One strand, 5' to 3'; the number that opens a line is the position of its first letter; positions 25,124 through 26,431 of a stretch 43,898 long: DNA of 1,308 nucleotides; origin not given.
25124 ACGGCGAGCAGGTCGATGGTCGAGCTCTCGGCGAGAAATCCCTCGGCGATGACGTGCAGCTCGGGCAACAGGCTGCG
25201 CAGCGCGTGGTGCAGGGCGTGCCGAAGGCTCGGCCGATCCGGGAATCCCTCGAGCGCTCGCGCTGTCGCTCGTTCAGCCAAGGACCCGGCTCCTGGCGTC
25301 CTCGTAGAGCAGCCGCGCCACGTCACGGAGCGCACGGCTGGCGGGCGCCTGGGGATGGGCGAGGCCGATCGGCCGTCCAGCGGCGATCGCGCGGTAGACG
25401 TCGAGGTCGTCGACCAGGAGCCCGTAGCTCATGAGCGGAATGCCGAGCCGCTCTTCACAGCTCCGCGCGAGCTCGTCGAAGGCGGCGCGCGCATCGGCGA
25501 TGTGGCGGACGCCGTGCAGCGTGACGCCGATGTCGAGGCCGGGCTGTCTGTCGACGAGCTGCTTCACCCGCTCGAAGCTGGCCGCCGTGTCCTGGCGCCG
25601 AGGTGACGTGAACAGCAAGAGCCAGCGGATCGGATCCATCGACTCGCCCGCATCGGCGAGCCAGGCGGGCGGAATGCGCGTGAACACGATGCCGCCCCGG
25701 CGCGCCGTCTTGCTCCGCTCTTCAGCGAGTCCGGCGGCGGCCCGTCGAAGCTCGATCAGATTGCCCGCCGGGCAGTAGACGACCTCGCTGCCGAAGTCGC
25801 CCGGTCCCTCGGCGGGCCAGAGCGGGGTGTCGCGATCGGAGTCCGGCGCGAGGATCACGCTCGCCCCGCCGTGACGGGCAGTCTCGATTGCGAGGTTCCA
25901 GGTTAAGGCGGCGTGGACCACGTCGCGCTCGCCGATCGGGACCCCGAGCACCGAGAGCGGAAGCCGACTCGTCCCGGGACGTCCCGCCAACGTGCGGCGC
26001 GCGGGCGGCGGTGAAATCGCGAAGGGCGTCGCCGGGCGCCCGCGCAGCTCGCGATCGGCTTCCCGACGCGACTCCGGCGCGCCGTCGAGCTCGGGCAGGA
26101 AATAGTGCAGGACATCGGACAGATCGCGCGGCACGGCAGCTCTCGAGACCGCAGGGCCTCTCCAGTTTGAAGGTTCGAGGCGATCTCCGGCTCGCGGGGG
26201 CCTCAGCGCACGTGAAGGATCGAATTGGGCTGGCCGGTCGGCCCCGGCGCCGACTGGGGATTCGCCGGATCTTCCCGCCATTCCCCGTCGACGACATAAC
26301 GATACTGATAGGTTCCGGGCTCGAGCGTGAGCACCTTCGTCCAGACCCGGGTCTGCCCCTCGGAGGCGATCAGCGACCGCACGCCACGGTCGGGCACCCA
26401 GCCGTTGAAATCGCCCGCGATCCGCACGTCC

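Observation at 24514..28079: MerR / ParA-CBM48 / Walker-A-less ParA paralogue / inactivated NucS-like protein: candidate undescribed cargo-positioning module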

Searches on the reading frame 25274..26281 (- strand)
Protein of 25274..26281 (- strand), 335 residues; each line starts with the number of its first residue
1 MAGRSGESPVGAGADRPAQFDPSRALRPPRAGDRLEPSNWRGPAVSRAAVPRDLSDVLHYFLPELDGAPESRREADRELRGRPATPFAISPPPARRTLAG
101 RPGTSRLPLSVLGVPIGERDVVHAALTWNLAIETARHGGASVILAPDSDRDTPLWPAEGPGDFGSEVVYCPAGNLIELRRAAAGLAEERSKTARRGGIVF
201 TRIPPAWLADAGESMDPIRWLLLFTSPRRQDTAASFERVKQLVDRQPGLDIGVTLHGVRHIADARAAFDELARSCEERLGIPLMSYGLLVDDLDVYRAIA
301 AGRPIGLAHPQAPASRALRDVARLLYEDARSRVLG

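Call 3: search_protein_families(library=pfam, proteins=[window:25274-26281:-], max_evalue=0.01)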
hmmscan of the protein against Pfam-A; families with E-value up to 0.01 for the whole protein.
window:25274-26281:- (335 aa): 0 families

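Call 4: search_protein_families(library=ncbifam, proteins=[window:25274-26281:-], max_evalue=0.01)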
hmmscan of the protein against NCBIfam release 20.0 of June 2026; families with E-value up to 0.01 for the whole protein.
window:25274-26281:- (335 aa): 0 families

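Call 7: find_homologous_proteins(query=window:25274-26281:-)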
Query window:25274-26281:- (335 aa): 396 proteins with E <= 0.001 among 8000 candidates; the best 120 are listed.
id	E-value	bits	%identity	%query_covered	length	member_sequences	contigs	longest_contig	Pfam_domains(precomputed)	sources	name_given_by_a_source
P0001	1.5e-177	608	97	85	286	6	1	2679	-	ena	-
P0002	3.3e-171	587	94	85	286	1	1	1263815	-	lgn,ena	-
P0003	1.4e-154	533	86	85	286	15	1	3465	-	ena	-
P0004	8.1e-147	507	83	85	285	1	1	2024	-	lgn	-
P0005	1.6e-109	385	64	85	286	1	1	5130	-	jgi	jgi:hypothetical protein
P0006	6.2e-109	383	65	85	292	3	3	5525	-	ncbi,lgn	-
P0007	6.9e-108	379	65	85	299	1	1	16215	-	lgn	-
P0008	2.8e-105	371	64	85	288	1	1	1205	-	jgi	-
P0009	1.9e-104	368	65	85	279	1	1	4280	-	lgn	-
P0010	2.6e-102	361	61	85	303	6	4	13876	-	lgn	-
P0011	4.1e-102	360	62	85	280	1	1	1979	-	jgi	jgi:hypothetical protein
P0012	2.4e-100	355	63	85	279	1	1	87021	-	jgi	-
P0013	4.0e-100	354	58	85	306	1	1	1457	-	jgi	-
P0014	6.2e-100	353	58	85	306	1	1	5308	-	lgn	-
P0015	2.7e-99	351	60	85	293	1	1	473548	-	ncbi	ncbi:MAG: hypothetical protein R3F35_13930 [Myxococcota bacterium]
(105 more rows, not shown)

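Call 14: search_solved_structures(query=A1, max_evalue=10, show_alignments=2)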
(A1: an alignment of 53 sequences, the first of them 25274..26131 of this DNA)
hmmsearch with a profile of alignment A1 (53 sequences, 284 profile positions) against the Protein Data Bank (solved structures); distinct sequences matched with E-value up to 10: 6.
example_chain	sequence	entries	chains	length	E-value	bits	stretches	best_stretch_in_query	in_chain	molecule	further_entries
1hyq_A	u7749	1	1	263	0.00096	22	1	234-281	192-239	CELL DIVISION INHIBITOR (MIND-1)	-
5j1j_A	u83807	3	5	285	0.0016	21.3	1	170-272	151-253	Site-determining protein | Transcriptional antiactivator FleN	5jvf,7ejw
8p53_A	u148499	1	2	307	0.0019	21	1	170-272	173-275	Antiactivator FleN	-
8pb9_A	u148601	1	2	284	0.0023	20.7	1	170-272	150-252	Antiactivator FleN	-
4rz2_A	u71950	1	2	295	0.0029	20.4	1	169-271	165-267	Site-determining protein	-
4rz3_A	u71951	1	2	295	0.0029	20.4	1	169-271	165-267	Site-determining protein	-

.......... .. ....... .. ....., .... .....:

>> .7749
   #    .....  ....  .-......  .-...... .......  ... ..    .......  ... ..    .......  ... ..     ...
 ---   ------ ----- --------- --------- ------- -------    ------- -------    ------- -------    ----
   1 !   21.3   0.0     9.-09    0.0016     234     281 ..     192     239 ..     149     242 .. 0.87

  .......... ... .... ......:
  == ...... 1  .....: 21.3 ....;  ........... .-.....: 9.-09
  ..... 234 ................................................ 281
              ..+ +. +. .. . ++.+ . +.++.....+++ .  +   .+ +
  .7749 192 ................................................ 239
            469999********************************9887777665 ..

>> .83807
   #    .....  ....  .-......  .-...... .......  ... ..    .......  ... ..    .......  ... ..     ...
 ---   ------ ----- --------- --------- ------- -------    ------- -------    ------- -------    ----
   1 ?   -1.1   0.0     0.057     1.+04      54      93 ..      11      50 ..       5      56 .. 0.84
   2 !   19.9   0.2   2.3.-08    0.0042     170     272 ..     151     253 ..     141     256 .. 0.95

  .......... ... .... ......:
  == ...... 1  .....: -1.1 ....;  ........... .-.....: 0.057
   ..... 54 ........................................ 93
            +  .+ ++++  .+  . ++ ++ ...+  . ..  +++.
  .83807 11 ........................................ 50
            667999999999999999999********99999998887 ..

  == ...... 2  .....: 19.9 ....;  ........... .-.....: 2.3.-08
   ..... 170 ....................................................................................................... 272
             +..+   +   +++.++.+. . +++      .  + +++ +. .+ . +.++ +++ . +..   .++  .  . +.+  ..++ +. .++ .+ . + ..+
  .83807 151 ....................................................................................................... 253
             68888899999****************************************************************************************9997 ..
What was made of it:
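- On MinD / FlhG / FleN ATPases (p3): Profile against PDB sequences: E about 1e-3 (call 14).
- Checked: A family profile hits MinD, FleN and FlhG in PDB sequences at E about 1e-3, with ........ replaced by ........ (call 14).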

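Call 16: find_related_loci(query=A1, collection=genome_contigs, flank=8000)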
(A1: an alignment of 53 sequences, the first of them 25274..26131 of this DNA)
Query A1 (285 aa) in genome_contigs; peptide patterns used: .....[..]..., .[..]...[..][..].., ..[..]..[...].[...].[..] (x = any residue, [..] = any of these).
148 stretches matched a pattern; 69 encode a relative of the query (tblastn E <= 1e-3); 67 distinct loci.
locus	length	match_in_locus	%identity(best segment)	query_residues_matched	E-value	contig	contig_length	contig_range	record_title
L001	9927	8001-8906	62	1-285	4e-111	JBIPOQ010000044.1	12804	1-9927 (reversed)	MAG: Myxococcota bacterium isolate ME2014-08-22_3300042298_group5_bin105 Rohwer_bin1513_scaffold_4708_c1, whole genome s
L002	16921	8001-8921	60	1-285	1e-104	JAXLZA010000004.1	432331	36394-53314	MAG: Myxococcota bacterium isolate STL-MYXA1 C2.238.fa-4, whole genome shotgun sequence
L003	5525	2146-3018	65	1-285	1e-101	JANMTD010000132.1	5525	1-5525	MAG: Deltaproteobacteria bacterium isolate SOY_29_metabat_276 SOY_29_k141_2683436, whole genome shotgun sequence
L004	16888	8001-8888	58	1-285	2e-100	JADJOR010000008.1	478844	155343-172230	MAG: Deltaproteobacteria bacterium isolate Fred_18-Q3-R57-64_BAT3C.701 tig00005388-10-4789580, whole genome shotgun sequ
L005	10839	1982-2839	57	1-285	1e-94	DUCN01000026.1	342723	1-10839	MAG TPA_asm: Myxococcales bacterium isolate UWMA-0330 NODE_16_length_342723_cov_0.188667, whole genome shotgun sequence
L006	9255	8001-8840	57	1-285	6e-95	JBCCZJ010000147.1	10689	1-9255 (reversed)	MAG: Myxococcota bacterium isolate P01_F01_bin.32 k141_1916784_length_10689_cov_11.0000, whole genome shotgun sequence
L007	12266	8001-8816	56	1-285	4e-93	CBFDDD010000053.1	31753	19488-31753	MAG TPA_asm: uncultured Myxococcales bacterium isolate SRR26215691_binner13_Refined_41 genome assembly, contig: ERZ25073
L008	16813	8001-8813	57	1-285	1e-92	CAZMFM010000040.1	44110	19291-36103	MAG TPA_asm: uncultured Spirochaetaceae bacterium isolate SRP128015_co1_44 genome assembly, contig: NODE_754_length_4411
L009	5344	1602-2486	61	1-285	2e-92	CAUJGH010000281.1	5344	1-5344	MAG: Myxococcota bacterium isolate KLAP59 genome assembly, contig: KLAP59_802148, whole genome shotgun sequence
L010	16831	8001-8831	60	1-285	3e-92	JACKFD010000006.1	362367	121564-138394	MAG: Spirochaetaceae bacterium isolate HK-STAS-MYXO-51 HK-STAS-MYXO-51_6, whole genome shotgun sequence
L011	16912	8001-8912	52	1-285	5e-92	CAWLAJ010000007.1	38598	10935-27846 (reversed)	MAG: Deltaproteobacteria bacterium UBA4427 isolate CB6_Bottom.56 genome assembly, contig: Ga0310122_10000192, whole geno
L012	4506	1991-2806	56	1-285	1e-91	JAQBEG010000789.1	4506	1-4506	MAG: Deltaproteobacteria bacterium isolate MAG_424_bin-21 424_bin-21_ctg-789, whole genome shotgun sequence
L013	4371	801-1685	57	1-285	3e-91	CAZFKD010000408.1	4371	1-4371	MAG TPA_asm: uncultured Spirochaetaceae bacterium isolate SRP072547_co1_164 genome assembly, contig: NODE_47344_length_4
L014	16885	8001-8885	59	1-285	1e-90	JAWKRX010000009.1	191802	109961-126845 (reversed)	MAG: Myxococcota bacterium isolate BC2.74 BC2.74.fa-9, whole genome shotgun sequence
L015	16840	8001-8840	59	1-285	3e-90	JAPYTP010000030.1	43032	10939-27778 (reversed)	MAG: Myxococcota bacterium isolate PW6.metabat2.187 PW6_1214_length_43032_cov_8.124834, whole genome shotgun sequence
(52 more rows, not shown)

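Call 19: predict_structure(alignment_id=A1)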
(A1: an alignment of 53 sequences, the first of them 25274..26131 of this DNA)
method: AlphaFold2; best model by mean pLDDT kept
length: 285 residues; sequences in the alignment: 53
mean_pLDDT: 80.5   pTM: 0.77
mean pLDDT of the five models: 80.5, 80.1, 80.1, 80.0, 79.9
residues with pLDDT >= 90: 162; 70-90: 57; 50-70: 13; < 50: 53
segments of 3 or more residues with pLDDT < 50: 1-41, 43-54
pLDDT, mean of each block of 10 residues (from residue 1): 37 35 36 40 46 68 95 92 92 94 74 79 95 96 93 92 80 96 96 90 95 96 97 94 76 82 92 95 83
secondary structure, 60 per line:
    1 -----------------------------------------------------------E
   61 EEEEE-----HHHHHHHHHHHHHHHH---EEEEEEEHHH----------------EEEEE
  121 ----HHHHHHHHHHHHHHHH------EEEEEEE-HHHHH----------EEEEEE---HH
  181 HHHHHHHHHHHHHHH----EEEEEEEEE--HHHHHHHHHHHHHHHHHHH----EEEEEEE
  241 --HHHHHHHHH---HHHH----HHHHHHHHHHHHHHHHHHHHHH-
elements in order: E60-65 H71-86 E90-96 E116-120 H125-140 E147-153 H155-159 E170-175 H179-195 E200-208 H211-229 E234-240 H243-251 H255-258 H263-284

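Call 25: fold_search(model_id=the predicted structure, library=pdb)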
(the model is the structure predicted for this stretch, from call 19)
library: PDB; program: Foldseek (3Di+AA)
matches with E <= 10: 1593; with E <= 0.001: 189
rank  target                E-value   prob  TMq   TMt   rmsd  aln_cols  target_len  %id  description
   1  4rz2_A                1.0e-11  1.00  0.59  0.65   6.8       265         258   15  Crystal structure of the MinD-like ATPase FlhG (released 2015-03-04)
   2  4rz2_B                1.3e-11  1.00  0.58  0.64   6.9       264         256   15  Crystal structure of the MinD-like ATPase FlhG (released 2015-03-04)
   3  4rz3_A                3.4e-11  1.00  0.60  0.70   4.1       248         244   14  Crystal structure of the MinD-like ATPase FlhG (released 2015-03-04)
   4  5jvf                  5.5e-11  1.00  0.55  0.60   5.7       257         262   18  Crystal Structure of Apo-FleN (released 2017-03-29)
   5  1hyq                  9.0e-11  1.00  0.50  0.60   6.7       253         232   20  MIND BACTERIAL CELL DIVISION REGULATOR FROM A. FULGIDUS (released 2001-03-14)
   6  5j1j_B                1.5e-10  1.00  0.55  0.62   5.5       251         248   20  Structure of FleN-AMPPNP complex (released 2017-03-29)
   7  8p53_A                1.7e-10  1.00  0.57  0.60   5.5       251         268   19  Cryo-EM structure of the c-di-GMP-free FleQ-FleN master regulator complex of P. aeruginosa (released 2023-12-13)
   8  8pb9_A                1.8e-10  1.00  0.56  0.60   4.8       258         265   19  Cryo-EM structure of the c-di-GMP-bound FleQ-FleN master regulator complex from Pseudomonas aeruginosa (released 2023-12-13)
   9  5j1j_A                5.3e-10  1.00  0.57  0.59   5.8       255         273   19  Structure of FleN-AMPPNP complex (released 2017-03-29)
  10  7ejw_B                5.7e-09  1.00  0.58  0.62   4.3       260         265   17  Crystal structure of FleN in complex with FleQ AAA+ doamain (released 2021-12-22)
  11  7ejw_A                5.7e-09  1.00  0.56  0.58   5.2       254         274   18  Crystal structure of FleN in complex with FleQ AAA+ doamain (released 2021-12-22)
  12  2bek_B                1.1e-08  1.00  0.47  0.54   6.9       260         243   16  Structure of the bacterial chromosome segregation protein Soj (released 2005-01-12)
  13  2bek_A                1.7e-08  1.00  0.48  0.54   7.0       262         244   17  Structure of the bacterial chromosome segregation protein Soj (released 2005-01-12)
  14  4v03_A                1.8e-08  1.00  0.54  0.64   5.1       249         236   14  MinD cell division protein, Aquifex aeolicus (released 2015-01-14)
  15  9cu0_F                2.6e-08  1.00  0.52  0.52   8.4       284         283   13  Azotobacter vinelandii 1:1:1 MoFeP:FeP:FeSII-Complex (C1 symmetry) (released 2025-01-15)
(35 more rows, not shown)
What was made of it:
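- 25274..25963 (-): MinD/FlhG-fold pseudo-ATPase domain of p3 (aa 58-286, plus the stop codon). Walker A is replaced by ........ and the Walker B Asp is lost (VFTRIPP). Calls 14, 19 and 25.
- On MinD / FlhG / FleN ATPases (p3): Foldseek: FlhG E=1e-11, FleN and MinD (call 25).
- Checked: The AF2 model (pLDDT 80.5) matches FlhG 4rz2 at E=1e-11, then FleN, MinD and Soj (calls 19, 25).
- FleN, a structural neighbour of p3, is a transcriptional anti-activator (call 25).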

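Call 90: search_protein_families(library=padloc, proteins=[window:25274-26134:-], max_evalue=0.01)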
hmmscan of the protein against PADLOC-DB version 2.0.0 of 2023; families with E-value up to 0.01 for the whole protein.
window:25274-26134:- (286 aa): 0 families
